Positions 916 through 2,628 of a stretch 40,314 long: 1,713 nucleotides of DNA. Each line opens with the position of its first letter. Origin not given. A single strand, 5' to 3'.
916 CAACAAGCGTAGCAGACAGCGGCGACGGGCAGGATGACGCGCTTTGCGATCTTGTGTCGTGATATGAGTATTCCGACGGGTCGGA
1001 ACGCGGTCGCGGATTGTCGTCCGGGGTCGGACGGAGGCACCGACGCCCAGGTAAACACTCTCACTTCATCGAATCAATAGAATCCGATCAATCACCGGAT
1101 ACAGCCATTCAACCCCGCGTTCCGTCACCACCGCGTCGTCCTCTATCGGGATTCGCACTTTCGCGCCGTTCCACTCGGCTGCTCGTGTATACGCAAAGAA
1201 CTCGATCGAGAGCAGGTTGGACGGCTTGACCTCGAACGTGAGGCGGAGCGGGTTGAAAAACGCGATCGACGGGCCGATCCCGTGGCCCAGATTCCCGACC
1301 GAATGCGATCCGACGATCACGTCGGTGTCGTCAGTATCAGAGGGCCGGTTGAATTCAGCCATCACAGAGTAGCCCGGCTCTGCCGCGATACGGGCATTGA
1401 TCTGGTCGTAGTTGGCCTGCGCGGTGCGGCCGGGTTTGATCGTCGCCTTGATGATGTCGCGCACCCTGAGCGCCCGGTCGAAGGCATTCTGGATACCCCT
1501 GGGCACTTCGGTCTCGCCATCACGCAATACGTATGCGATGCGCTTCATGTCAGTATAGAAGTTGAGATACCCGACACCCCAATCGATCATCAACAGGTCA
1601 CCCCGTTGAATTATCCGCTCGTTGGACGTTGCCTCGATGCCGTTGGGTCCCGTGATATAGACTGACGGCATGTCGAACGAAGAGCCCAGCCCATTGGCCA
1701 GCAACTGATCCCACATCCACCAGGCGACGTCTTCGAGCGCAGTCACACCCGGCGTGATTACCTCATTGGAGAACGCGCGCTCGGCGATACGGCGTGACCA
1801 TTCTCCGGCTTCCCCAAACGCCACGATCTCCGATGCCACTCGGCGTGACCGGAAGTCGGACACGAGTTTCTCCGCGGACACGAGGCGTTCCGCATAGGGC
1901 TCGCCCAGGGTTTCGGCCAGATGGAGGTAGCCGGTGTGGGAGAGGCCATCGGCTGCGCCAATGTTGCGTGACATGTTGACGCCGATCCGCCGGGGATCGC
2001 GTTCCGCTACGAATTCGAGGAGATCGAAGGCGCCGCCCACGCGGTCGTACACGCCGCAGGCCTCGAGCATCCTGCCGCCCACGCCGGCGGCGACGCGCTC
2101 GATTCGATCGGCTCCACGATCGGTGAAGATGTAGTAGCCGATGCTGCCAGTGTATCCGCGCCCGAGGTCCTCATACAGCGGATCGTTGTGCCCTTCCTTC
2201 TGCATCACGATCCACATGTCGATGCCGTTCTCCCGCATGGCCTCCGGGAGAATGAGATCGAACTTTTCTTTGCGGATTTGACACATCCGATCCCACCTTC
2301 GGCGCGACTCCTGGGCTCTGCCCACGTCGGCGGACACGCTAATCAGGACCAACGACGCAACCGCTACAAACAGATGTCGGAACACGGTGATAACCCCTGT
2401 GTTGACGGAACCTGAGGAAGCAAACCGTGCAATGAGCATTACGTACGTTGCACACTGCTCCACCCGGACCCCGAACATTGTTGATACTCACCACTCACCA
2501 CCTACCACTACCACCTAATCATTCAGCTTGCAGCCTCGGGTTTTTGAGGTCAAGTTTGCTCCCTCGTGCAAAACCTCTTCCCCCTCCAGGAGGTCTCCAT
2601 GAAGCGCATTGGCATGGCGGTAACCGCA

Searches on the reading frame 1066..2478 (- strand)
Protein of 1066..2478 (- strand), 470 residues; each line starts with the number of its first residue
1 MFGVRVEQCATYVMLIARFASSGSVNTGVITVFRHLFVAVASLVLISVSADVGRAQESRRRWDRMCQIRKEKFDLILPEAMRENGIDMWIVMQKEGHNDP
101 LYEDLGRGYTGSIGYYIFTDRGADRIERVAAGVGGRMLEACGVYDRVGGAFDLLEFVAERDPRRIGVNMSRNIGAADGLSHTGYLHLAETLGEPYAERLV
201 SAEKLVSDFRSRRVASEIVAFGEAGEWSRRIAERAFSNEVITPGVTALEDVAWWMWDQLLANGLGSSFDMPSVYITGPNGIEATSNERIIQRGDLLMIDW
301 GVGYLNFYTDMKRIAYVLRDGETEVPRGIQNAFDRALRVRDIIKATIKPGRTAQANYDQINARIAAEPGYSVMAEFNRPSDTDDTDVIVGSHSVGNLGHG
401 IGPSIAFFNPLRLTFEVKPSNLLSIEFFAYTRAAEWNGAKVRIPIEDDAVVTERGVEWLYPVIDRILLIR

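Call 7: search_protein_families(library=pfam, proteins=[window:1066-2478:-], max_evalue=0.0001)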
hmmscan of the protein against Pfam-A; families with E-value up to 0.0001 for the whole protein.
window:1066-2478:- (470 aa): 1 family
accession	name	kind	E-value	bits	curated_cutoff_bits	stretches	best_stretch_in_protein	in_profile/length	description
PF00557.29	Peptidase_M24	-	4.5e-18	66.2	23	1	223-453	5-208/208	Metallopeptidase family M24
